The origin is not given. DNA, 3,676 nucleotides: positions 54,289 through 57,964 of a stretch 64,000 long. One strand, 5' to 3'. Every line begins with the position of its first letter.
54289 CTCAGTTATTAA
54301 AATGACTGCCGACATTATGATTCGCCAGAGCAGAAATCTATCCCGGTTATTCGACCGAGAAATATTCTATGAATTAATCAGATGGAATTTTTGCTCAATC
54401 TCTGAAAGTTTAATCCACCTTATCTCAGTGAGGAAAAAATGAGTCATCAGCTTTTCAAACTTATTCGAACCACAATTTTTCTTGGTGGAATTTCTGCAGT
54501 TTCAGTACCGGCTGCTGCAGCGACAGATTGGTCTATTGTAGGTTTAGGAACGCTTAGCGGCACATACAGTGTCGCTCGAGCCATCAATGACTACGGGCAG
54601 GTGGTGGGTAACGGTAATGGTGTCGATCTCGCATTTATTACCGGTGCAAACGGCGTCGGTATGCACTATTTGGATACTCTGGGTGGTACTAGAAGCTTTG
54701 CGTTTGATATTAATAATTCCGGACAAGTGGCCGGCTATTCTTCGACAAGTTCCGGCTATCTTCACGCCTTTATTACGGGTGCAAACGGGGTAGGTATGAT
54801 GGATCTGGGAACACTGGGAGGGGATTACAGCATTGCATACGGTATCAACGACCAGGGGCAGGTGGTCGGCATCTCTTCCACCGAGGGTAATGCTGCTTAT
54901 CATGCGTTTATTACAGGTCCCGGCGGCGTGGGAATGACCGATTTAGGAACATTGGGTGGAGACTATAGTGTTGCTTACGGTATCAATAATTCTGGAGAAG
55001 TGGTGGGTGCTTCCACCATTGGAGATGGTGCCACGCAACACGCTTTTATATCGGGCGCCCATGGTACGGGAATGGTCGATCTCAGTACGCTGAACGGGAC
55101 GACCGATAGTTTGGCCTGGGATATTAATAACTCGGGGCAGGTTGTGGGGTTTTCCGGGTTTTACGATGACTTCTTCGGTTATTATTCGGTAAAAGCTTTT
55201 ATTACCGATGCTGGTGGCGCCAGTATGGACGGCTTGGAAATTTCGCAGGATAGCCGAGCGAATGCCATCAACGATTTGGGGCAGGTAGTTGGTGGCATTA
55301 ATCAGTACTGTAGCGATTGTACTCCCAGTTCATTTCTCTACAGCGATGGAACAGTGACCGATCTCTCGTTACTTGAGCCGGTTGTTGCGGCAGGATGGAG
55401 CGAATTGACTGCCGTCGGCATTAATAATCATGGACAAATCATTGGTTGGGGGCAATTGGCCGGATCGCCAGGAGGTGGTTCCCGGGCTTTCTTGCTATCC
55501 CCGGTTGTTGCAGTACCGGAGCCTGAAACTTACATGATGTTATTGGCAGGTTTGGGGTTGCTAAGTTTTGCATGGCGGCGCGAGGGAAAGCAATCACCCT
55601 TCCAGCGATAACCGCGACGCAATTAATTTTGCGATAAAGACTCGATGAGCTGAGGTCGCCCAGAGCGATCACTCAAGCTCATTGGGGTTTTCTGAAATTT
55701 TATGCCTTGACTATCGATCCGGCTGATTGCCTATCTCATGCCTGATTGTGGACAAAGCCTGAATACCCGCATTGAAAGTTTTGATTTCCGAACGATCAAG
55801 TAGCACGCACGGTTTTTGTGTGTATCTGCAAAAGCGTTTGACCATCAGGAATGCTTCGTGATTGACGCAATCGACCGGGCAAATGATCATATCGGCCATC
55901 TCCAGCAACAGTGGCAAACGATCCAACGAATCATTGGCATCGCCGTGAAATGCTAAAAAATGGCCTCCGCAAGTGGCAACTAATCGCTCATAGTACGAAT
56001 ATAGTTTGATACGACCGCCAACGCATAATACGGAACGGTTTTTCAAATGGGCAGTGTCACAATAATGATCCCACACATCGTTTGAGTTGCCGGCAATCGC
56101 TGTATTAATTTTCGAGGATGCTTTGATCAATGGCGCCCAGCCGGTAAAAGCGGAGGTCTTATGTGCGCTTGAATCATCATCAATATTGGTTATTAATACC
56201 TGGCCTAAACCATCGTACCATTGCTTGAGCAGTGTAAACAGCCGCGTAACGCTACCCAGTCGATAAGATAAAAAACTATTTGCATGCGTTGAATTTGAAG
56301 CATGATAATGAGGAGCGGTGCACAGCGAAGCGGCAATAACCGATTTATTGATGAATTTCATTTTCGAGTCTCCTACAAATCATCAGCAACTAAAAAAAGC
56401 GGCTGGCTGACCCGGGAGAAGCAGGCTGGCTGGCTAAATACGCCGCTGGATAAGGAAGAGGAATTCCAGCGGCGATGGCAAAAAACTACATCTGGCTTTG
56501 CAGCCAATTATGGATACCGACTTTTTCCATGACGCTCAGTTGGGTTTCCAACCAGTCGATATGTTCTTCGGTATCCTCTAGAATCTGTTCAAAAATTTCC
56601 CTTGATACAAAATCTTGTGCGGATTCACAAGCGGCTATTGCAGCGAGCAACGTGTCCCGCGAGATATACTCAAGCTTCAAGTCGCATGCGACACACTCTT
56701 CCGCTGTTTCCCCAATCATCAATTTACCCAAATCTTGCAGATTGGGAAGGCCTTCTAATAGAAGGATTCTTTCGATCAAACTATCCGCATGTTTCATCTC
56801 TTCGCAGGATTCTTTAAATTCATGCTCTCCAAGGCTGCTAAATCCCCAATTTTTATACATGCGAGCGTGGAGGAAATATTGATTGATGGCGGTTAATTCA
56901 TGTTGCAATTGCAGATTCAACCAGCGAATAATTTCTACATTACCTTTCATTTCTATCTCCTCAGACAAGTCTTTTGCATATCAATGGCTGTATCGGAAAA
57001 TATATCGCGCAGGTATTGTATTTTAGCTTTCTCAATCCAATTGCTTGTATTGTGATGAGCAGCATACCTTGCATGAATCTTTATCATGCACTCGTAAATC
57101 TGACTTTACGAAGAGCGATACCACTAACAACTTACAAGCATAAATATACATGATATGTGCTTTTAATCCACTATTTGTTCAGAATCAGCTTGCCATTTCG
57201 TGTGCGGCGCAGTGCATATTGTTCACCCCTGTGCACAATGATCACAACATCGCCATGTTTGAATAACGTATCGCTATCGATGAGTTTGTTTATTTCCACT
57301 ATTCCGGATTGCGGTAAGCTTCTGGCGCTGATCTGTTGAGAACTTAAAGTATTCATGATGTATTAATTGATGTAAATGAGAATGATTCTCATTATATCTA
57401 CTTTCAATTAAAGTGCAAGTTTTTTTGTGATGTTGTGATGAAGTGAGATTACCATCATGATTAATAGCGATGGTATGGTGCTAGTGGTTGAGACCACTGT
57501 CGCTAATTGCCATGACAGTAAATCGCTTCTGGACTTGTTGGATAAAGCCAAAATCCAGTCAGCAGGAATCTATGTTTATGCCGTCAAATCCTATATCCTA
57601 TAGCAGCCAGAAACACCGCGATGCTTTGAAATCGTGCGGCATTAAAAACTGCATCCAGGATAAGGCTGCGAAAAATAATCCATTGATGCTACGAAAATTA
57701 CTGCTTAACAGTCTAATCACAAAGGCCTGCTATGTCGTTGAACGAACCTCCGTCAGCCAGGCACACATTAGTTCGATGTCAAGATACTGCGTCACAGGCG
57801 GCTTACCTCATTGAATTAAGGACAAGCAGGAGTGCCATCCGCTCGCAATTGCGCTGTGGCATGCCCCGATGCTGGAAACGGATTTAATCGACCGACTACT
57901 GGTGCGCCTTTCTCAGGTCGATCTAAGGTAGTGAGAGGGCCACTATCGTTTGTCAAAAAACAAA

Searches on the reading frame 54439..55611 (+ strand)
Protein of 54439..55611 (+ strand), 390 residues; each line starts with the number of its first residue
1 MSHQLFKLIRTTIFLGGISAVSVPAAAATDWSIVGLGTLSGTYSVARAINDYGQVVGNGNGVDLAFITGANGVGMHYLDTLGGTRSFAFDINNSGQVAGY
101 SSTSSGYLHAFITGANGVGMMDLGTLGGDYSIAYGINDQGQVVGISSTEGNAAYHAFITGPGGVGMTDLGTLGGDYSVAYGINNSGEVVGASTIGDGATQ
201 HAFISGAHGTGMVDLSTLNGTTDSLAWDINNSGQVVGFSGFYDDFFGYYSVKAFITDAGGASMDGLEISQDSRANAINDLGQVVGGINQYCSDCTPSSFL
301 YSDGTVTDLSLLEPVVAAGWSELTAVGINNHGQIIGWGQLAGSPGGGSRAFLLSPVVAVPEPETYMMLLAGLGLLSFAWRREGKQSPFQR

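Call 4: search_protein_families(library=pfam, proteins=[window:54439-55611:+], max_evalue=0.01)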
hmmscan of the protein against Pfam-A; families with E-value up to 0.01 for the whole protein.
window:54439-55611:+ (390 aa): 2 families
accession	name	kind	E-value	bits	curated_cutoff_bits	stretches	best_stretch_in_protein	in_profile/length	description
PF11949.14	DUF3466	-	3.3e-15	56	25.1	2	262-339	374-451/609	Protein of unknown function (DUF3466)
PF07589.16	PEP-CTERM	-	4.3e-09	36.5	20.7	1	358-381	1-23/24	PEP-CTERM motif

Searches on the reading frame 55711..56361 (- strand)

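Call 4: search_protein_families(library=pfam, proteins=[window:55711-56361:-], max_evalue=0.01)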
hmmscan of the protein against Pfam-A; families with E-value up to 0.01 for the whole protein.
window:55711-56361:- (216 aa): 1 family
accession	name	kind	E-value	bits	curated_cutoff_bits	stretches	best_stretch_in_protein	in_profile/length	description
PF10087.14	DUF2325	-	1.2e-19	70.7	33.6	1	110-201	1-92/94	Uncharacterized protein conserved in bacteria (DUF2325)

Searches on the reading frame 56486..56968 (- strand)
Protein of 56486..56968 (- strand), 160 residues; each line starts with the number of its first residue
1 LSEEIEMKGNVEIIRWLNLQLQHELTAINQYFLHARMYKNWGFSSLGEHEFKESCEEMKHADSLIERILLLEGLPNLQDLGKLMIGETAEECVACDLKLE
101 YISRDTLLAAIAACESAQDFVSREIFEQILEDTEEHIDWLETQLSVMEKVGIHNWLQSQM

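Call 4: search_protein_families(library=pfam, proteins=[window:56486-56968:-], max_evalue=0.01)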
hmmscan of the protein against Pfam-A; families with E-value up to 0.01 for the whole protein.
window:56486-56968:- (160 aa): 1 family
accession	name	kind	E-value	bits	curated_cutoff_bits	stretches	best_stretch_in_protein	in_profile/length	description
PF00210.30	Ferritin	-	2.4e-35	122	24.5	1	17-149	4-141/142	Ferritin-like domain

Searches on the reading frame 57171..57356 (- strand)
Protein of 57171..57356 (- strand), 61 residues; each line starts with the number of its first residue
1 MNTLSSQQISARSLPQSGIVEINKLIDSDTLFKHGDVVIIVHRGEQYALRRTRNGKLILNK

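Call 4: search_protein_families(library=pfam, proteins=[window:57171-57356:-], max_evalue=0.01)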
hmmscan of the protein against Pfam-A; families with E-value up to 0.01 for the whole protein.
window:57171-57356:- (61 aa): 1 family
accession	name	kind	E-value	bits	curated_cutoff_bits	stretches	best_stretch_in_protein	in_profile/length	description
PF10636.14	hemP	-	3.5e-16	59.2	25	1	26-61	2-37/37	Hemin uptake protein hemP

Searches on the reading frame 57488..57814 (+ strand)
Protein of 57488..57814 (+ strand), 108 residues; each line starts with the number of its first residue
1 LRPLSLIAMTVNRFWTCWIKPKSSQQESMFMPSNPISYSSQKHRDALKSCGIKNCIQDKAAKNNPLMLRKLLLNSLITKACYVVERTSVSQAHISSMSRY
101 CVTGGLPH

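Call 59: search_protein_families(library=pfam, proteins=[window:57488-57814:+], max_evalue=0.01)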
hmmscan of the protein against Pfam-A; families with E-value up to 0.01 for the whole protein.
window:57488-57814:+ (108 aa): 0 families

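Call 69: search_dna_similar(query=window:57488-57814:+, collection=plasmids, mode=protein, max_rows=6, max_evalue=0.001)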
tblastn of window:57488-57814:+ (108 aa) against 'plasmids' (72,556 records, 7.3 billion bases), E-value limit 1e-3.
Records with a match: 1; places in all: 1; records where one place covers at least 80% of the query: 0.
Best place of each record, by identity: <60% 1.
By first word of the organism name: Candidatus 1.
By predicted mobility (MOB-suite, as given by PLSDB): non-mobilizable 1.
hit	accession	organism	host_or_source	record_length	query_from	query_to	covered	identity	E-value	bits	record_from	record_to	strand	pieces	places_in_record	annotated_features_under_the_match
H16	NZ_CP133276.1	Candidatus Bealeia paramacronuclearis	-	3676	38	86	45%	42.9%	4e-4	45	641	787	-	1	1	IS5 family transposase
